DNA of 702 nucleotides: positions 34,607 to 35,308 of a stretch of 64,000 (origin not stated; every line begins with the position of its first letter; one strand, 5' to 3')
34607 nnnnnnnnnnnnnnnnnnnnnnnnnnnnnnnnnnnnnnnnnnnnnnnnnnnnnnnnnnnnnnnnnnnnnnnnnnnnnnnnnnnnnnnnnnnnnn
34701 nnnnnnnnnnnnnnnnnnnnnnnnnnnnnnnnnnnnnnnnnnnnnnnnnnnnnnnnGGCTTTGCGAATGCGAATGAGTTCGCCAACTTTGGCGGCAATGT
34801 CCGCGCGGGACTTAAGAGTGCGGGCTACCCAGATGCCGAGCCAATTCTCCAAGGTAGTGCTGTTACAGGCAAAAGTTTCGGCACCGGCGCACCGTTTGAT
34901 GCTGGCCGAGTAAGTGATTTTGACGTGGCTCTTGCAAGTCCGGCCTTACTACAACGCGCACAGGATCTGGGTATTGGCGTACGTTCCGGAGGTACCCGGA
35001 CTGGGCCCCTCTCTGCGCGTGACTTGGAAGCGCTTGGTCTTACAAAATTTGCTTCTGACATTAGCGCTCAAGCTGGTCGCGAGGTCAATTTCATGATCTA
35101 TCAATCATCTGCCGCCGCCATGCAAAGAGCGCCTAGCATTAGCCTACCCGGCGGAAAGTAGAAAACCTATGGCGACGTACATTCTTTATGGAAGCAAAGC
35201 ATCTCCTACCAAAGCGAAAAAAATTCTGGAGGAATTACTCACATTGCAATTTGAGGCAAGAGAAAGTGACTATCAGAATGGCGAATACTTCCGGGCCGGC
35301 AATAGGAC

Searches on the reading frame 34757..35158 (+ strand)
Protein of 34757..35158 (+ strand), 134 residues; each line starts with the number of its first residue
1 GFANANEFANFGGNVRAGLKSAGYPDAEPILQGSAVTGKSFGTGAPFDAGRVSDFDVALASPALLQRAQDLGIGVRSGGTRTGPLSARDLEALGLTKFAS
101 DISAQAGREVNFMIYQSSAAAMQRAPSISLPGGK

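Call 8: search_protein_families(library=pfam, proteins=[window:34757-35158:+], max_evalue=1)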
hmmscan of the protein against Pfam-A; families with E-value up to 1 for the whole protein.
window:34757-35158:+ (134 aa): 0 families

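Call 9: search_protein_families(library=ncbifam, proteins=[window:34757-35158:+], max_evalue=1)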
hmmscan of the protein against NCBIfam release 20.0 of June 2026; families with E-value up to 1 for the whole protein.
window:34757-35158:+ (134 aa): 0 families

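Call 11: search_solved_structures(query=window:34757-35158:+, max_evalue=10, show_alignments=2)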
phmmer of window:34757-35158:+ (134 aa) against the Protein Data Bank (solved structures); distinct sequences matched with E-value up to 10: 0.

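Call 12: find_homologous_proteins(query=window:34757-35158:+, max_evalue=0.001)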
Query window:34757-35158:+ (134 aa): 121 proteins with E <= 0.001 among 181 candidates; the best 120 are listed.
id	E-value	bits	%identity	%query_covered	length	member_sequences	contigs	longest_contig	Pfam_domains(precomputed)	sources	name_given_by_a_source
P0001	6.1e-75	267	99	100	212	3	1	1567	-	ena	-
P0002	1.2e-73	263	94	100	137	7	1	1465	-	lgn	-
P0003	5.3e-55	203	74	100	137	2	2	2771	-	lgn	-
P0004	5.8e-54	199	76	98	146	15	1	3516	-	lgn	-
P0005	1.6e-51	192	68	100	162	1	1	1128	-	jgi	jgi:filamentous hemagglutinin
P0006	3.3e-51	191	73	98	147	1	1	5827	-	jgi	jgi:hypothetical protein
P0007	3.5e-51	190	72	98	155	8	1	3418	-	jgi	-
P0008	6.7e-51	190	78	87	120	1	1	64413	-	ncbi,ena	-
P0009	4.5e-50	187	72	98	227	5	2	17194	-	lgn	-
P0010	8.0e-50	186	68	100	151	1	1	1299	-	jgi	jgi:filamentous hemagglutinin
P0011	2.1e-49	185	68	98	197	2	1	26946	-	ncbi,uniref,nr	ncbi:hypothetical protein [Burkholderia sp. IMCC1007]|uniref:hypothetical protein n=1 Tax=Burkholder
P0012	2.2e-49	185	70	98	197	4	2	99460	-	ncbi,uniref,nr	ncbi:hypothetical protein DNJ95_11180 [Stutzerimonas kirkiae]|uniref:Uncharacterized protein n=1 Tax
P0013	3.9e-49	184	69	98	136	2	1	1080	-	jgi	jgi:filamentous hemagglutinin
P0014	4.1e-49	184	69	100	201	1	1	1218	-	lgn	-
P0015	5.8e-49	183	67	100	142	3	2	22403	-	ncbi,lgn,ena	-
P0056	9.2e-39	150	60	98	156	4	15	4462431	-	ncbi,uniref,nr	ncbi:hypothetical protein PZS07_01120 [Providencia thailandensis]|uniref:Uncharacterized protein n=1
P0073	1.2e-31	127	57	96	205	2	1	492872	-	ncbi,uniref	ncbi:hypothetical protein [Streptomyces sp. NPDC050548]|uniref:hypothetical protein n=1 Tax=Streptom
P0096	3.3e-25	107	48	96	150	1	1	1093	-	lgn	-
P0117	2.2e-17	81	49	78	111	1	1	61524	-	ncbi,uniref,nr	ncbi:hypothetical protein [Enhygromyxa salina]|uniref:hypothetical protein n=1 Tax=Enhygromyxa salin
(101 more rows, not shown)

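Call 17: search_solved_structures(query=A1, max_evalue=10, show_alignments=3)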
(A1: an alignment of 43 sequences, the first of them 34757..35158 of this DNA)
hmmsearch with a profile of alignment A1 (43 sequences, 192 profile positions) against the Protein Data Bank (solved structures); distinct sequences matched with E-value up to 10: 2.
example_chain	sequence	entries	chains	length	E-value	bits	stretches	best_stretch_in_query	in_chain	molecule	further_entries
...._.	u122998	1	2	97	0.3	14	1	39-95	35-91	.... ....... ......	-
1qys_A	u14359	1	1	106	0.66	12.9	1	37-96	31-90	TOP7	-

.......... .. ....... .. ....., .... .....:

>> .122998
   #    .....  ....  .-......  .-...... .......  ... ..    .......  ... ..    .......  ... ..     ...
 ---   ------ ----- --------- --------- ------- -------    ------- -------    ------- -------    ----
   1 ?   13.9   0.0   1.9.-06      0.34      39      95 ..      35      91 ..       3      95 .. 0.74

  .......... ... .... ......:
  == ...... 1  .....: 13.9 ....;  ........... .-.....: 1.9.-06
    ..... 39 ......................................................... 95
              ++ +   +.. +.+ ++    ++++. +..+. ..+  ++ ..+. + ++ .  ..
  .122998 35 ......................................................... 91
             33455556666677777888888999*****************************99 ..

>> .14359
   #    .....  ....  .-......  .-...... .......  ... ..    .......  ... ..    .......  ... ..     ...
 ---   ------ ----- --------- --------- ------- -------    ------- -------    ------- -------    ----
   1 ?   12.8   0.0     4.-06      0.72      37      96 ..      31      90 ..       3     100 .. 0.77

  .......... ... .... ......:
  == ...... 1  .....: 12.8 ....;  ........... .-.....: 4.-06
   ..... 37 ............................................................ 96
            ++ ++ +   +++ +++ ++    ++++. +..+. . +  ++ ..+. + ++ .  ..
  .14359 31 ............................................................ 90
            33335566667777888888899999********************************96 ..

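Call 18: search_protein_families(library=pfam, alignment_id=A1, max_evalue=1)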
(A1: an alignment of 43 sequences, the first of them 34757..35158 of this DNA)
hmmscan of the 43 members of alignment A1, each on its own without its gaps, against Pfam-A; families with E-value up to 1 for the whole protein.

A. member 1, window:34757-35158:+ (134 aa): 0 families

B. families by the number of members that match (of 43 scanned): 13 families
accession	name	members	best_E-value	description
PF07591.16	PT-HINT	1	4.9e-17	Pretoxin HINT domain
PF14890.11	Intein_splicing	1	0.0073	Intein splicing domain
PF14851.11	FAM176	1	0.0083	FAM176 family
PF01909.29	NTP_transf_2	1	0.039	Nucleotidyltransferase domain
PF08517.17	AXH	1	0.065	Ataxin-1 and HBP1 module (AXH)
PF22251.1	PFF1_TM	1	0.086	Vacuolar membrane protease, transmembrane domain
PF23627.1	LisH_WDR26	1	0.14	WDR26 Lis-homology motif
PF02817.22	E3_binding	1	0.18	e3 binding domain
PF17780.6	OCRE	1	0.2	OCRE domain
PF21937.1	Yop-YscD_ppl_2nd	1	0.22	YscD/CdsD-like Bon-like domain 2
PF07310.19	PAS_5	1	0.23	PAS domain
PF01080.22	Presenilin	1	0.59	Presenilin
PF09739.14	MCM_bind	1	0.74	Mini-chromosome maintenance replisome factor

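Call 22: search_protein_representatives(protein=window:34757-35158:+)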
Query: 134 residues. Proteins with E-value up to 0.001 (for the whole library): 756; up to 1e-10: 537; up to 1e-30: 137. The best 150 are listed.
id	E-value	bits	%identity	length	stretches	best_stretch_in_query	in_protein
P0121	1.1e-76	271.2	100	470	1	1-134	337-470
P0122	8.2e-72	255.4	93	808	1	1-134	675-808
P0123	1.6e-52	193.1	70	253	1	1-133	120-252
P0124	1.9e-51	189.7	73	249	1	1-131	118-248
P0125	3.2e-51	188.9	69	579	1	1-134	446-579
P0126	1.4e-50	186.9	73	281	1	1-131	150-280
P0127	4.8e-50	185.1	68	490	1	1-131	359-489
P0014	1.3e-49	183.7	69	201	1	1-133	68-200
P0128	9.1e-49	181.0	69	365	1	1-131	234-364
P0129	2.7e-48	179.5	67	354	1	1-132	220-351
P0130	3.6e-48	179.1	68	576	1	1-132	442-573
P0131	3.7e-48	179.0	67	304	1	1-131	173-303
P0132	5.0e-48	178.6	67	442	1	1-132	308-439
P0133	6.6e-48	178.2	66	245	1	1-131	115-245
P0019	6.6e-48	178.2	67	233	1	1-132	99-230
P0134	1.2e-47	177.4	66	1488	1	1-134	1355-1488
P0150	1.7e-41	157.5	60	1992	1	1-131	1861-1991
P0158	1.2e-40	154.8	54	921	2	1-131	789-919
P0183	1.2e-36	141.8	57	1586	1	1-131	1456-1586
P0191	6.7e-36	139.4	56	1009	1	1-131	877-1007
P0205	1.8e-34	134.8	57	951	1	1-129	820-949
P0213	8.8e-34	132.6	53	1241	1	1-131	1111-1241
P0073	3.9e-32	127.3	57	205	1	1-129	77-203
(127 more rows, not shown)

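Call 23: predict_structure(alignment_id=A1)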
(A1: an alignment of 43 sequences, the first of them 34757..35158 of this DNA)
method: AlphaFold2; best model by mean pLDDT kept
length: 134 residues; sequences in the alignment: 43
mean_pLDDT: 92.3   pTM: 0.86
mean pLDDT of the five models: 92.3, 89.0, 88.9, 86.2, 83.9
residues with pLDDT >= 90: 101; 70-90: 31; 50-70: 1; < 50: 1
segments of 3 or more residues with pLDDT < 50: none
pLDDT, mean of each block of 10 residues (from residue 1): 88 97 97 87 78 91 98 93 97 98 94 97 93 69
secondary structure, 60 per line:
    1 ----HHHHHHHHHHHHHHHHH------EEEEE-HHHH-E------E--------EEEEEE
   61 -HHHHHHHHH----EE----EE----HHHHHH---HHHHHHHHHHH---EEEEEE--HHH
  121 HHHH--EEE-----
elements in order: H5-21 E28-32 H34-37 E55-60 H62-70 H87-92 H96-106 E110-115 H118-124 E127-129

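Call 24: search_protein_families(library=pfam, proteins=[P0134, P0150, P0183, P0213, P0158, P0191, P0205, P0125], max_evalue=0.001)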
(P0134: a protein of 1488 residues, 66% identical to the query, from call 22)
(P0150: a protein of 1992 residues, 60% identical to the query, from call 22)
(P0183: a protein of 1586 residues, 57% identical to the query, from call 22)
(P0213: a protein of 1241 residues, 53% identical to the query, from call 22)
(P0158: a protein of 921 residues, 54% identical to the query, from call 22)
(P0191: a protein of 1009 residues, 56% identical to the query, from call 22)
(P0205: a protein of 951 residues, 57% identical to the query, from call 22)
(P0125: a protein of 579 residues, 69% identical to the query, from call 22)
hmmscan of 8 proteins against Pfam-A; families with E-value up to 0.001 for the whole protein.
P0134 (1488 aa): 1 family
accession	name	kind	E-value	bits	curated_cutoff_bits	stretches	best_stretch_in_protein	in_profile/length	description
PF05593.20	RHS_repeat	-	1.7e-30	105.2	22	2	189-223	1-35/38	RHS Repeat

P0150 (1992 aa): 1 family
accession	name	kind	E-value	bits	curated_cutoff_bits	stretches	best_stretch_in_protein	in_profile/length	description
PF05593.20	RHS_repeat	-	3e-112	365.7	22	13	932-966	1-35/38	RHS Repeat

P0183 (1586 aa): 1 family
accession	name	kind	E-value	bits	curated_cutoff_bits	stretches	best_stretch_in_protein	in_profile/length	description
PF05593.20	RHS_repeat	-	2.8e-76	251.1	22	10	661-698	1-38/38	RHS Repeat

P0213 (1241 aa): 4 families
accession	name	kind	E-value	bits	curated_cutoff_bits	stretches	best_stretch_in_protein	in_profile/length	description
PF00092.34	VWA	-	1e-19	71.8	23.8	1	636-807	1-173/174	von Willebrand factor type A domain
PF18884.5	TSP3_bac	-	4e-16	59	25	0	849-861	1-13/22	Bacterial TSP3 repeat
PF13519.12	VWA_2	-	2.5e-15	57.4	27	1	637-741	1-107/107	von Willebrand factor type A domain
PF13768.12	VWA_3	-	3.6e-06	27.6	27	1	636-794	2-154/155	von Willebrand factor type A domain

P0158 (921 aa): 0 families

P0191 (1009 aa): 1 family
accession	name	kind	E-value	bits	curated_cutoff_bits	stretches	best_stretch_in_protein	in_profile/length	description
PF01476.26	LysM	-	0.00045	20.5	20.9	0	581-633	2-43/43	LysM domain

P0205 (951 aa): 0 families

P0125 (579 aa): 0 families

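Call 26: fold_search(model_id=the predicted structure, library=pdb)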
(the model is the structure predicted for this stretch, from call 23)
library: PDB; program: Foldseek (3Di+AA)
matches with E <= 10: 202; with E <= 0.001: 0
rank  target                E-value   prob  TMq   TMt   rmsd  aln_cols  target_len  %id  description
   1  7bxo_A                2.3e-02  0.98  0.46  0.49   5.2       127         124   14  Crystal structure of the toxin-antitoxin with AMP-PNP (released 2020-09-30)
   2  7bxo_E                4.4e-02  0.96  0.46  0.48   5.2       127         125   14  Crystal structure of the toxin-antitoxin with AMP-PNP (released 2020-09-30)
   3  6m6u_F                6.1e-02  0.93  0.46  0.49   5.2       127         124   12  Crystal structure the toxin-antitoxin MntA-HpeT mutant-D39ED41E (released 2020-09-30)
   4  5epg                  6.5e-02  0.11  0.18  0.04  13.4       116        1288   12  Human aldehyde oxidase SNP S1271L (released 2016-02-17)
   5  4uhx                  7.9e-02  0.09  0.18  0.04  12.9       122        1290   11  Human aldehyde oxidase in complex with phthalazine and thioridazine (released 2015-09-02)
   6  7ae9_F                9.0e-02  0.47  0.38  0.37   6.0       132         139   17  Crystal structure of mono-AMPylated HEPN(R46E) toxin in complex with MNT antitoxin (released 2020-12-30)
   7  7aer_A                1.1e-01  0.85  0.43  0.48   5.1       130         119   12  Rebuilt and re-refined PDB entry 5yep: tri-AMPylated Shewanella oneidensis HEPN toxin in complex with MNT antitoxin (released 2020-12-30)
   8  8eqb_B                1.4e-01  0.14  0.30  0.23   8.3       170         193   10  FAM46C/BCCIPalpha/Nanobody complex (released 2023-03-15)
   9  8opt_A                2.1e-01  0.44  0.40  0.08   9.4       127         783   16  Human terminal uridylyltransferase 7 (TUT7/ZCCHC6) bound with pre-let7g miRNA and Lin28A - complex 2 (released 2024-07-24)
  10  7ae2_B                3.1e-01  0.38  0.42  0.40   4.9       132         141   10  Crystal structure of HEPN(H107A-Y109F) toxin in complex with MNT antitoxin (released 2020-12-30)
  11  4wbz_B                4.6e-01  0.15  0.30  0.14   5.4       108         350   13  tRNA-processing enzyme (apo form 2) (released 2015-04-15)
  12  5w0m_C                5.3e-01  0.25  0.40  0.18   4.9       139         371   18  Structure of human TUT7 catalytic module (CM) in complex with U5 RNA (released 2017-06-28)
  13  5w0n_A                7.3e-01  0.15  0.38  0.15   9.1       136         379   15  Structure of human TUT7 catalytic module (CM) in complex with UMPNPP and U2 RNA (released 2017-06-28)
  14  2b4v                  7.3e-01  0.13  0.26  0.10   6.1        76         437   20  Structural Basis for UTP Specificity of RNA Editing TUTases From Trypanosoma Brucei (released 2005-11-22)
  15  7p7q_d                7.8e-01  0.33  0.40  0.28   5.1       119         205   13  E. faecalis 70S ribosome bound by PoxtA-EQ2, high-resolution combined volume (released 2022-02-23)
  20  1wf3                  9.5e-01  0.06  0.26  0.15   7.8       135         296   13  Crystal structure of GTP-binding protein TT1341 from Thermus thermophilus HB8 (released 2004-11-25)
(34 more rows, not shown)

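Call 30: fold_search(model_id=the predicted structure, library=viral)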
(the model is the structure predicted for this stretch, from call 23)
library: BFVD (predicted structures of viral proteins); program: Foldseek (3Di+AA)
matches with E <= 10: 150; with E <= 0.001: 0
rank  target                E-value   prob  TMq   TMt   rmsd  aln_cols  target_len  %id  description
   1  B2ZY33                2.8e-02  0.90  0.48  0.42   5.7       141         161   15  Uncharacterized protein [Ralstonia phage phiRSL1]
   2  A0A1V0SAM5            3.4e-02  0.87  0.44  0.39   6.6       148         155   15  Polymerase beta nucleotidyltransferase domain-containing protein [Catovirus CTV1]
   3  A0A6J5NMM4            1.7e-01  0.09  0.22  0.13   9.5       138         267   10  Uncharacterized protein [uncultured Caudovirales phage]
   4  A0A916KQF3            2.3e-01  0.08  0.20  0.08  13.3       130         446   12  Uncharacterized protein [Mythimna separata entomopoxvirus 'L']
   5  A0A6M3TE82            2.6e-01  0.21  0.38  0.27  10.4       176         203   12  (no name in the UniProt tables at hand)
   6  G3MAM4                3.3e-01  0.30  0.35  0.46   6.9       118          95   17  Gp483 [Bacillus phage G]
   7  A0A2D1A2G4            3.6e-01  0.25  0.35  0.47   5.5       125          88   11  Uncharacterized protein [Rhodococcus phage Trina]
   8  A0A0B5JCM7            3.8e-01  0.09  0.28  0.08   9.5       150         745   17  Uncharacterized protein [Pandoravirus inopinatum]
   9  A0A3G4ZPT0            4.1e-01  0.11  0.31  0.08   7.5       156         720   10  Uncharacterized protein [Terrestrivirus sp.]
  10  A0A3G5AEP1            4.6e-01  0.15  0.34  0.16   9.5       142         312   12  Putative ORFan [Satyrvirus sp.]
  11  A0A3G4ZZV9            4.6e-01  0.14  0.29  0.09   7.5       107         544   13  Uncharacterized protein [Edafosvirus sp.]
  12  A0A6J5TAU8            5.6e-01  0.08  0.20  0.06   9.7        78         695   22  Uncharacterized protein (Fragment) [uncultured Caudovirales phage]
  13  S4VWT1                6.0e-01  0.13  0.34  0.11   8.0       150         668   17  Uncharacterized protein [Pandoravirus salinus]
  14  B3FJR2                6.4e-01  0.04  0.20  0.17  15.3       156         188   10  Uncharacterized protein [Pseudomonas phage 201phi2-1]
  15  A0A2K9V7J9            6.8e-01  0.06  0.23  0.13  11.0       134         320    8  Uncharacterized protein [Bandra megavirus]
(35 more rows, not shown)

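Call 31: find_encoding_contigs(protein=P0012, flank=4000, max_places=2)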
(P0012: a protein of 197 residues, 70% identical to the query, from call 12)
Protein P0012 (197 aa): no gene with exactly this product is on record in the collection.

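Call 32: find_encoding_contigs(protein=P0056, flank=4000, max_places=2)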
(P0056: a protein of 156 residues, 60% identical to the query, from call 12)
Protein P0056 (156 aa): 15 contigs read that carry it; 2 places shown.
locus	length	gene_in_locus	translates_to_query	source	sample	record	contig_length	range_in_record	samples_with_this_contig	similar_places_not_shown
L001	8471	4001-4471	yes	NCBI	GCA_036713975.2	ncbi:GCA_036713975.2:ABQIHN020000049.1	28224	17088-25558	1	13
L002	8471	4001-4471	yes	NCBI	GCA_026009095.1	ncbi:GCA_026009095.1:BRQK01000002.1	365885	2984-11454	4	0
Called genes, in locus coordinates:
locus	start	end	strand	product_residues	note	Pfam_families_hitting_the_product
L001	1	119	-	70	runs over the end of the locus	PF08845:SymE_toxin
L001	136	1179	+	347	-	PF05593:RHS_repeat (weak), PF25023:TEN_YD-shell (weak), PF03527:RHS (weak)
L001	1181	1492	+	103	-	-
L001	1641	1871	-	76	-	PF08845:SymE_toxin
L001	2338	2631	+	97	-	PF00545:Ribonuclease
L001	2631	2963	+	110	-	PF01337:Barstar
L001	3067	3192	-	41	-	-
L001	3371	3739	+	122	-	PF05593:RHS_repeat (weak)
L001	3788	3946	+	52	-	-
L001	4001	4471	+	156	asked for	-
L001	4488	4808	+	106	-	-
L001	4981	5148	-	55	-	PF08845:SymE_toxin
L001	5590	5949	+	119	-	-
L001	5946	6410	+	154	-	-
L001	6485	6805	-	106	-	PF08845:SymE_toxin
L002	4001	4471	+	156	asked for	-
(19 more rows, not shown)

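Call 33: find_encoding_contigs(protein=P0073, flank=4000, max_places=2)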
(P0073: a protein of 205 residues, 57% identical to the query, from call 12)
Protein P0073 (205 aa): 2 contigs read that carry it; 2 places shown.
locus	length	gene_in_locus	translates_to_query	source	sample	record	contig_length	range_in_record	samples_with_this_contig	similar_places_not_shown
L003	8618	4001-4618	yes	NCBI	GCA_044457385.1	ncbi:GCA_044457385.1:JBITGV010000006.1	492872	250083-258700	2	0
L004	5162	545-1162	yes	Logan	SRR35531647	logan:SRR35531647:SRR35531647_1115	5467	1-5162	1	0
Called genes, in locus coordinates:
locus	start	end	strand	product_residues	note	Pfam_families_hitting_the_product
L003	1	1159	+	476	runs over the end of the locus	-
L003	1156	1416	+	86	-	-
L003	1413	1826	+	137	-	PF01816:LRV (faint)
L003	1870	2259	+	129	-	-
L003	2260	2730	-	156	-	PF19384:DUF5959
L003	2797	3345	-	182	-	PF13358:DDE_3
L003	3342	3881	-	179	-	PF13384:HTH_23, PF13518:HTH_28, PF13551:HTH_29, PF13565:HTH_32, PF13592:HTH_33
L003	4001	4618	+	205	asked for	-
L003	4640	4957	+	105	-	-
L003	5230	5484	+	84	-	-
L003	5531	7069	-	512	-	PF00221:Lyase_aromatic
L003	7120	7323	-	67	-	PF04149:DUF397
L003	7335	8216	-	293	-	PF01381:HTH_3 (weak), PF12844:HTH_19 (weak), PF13560:HTH_31, PF19054:DUF5753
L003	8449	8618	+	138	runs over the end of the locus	PF13581:HATPase_c_2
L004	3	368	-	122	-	?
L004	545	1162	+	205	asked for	-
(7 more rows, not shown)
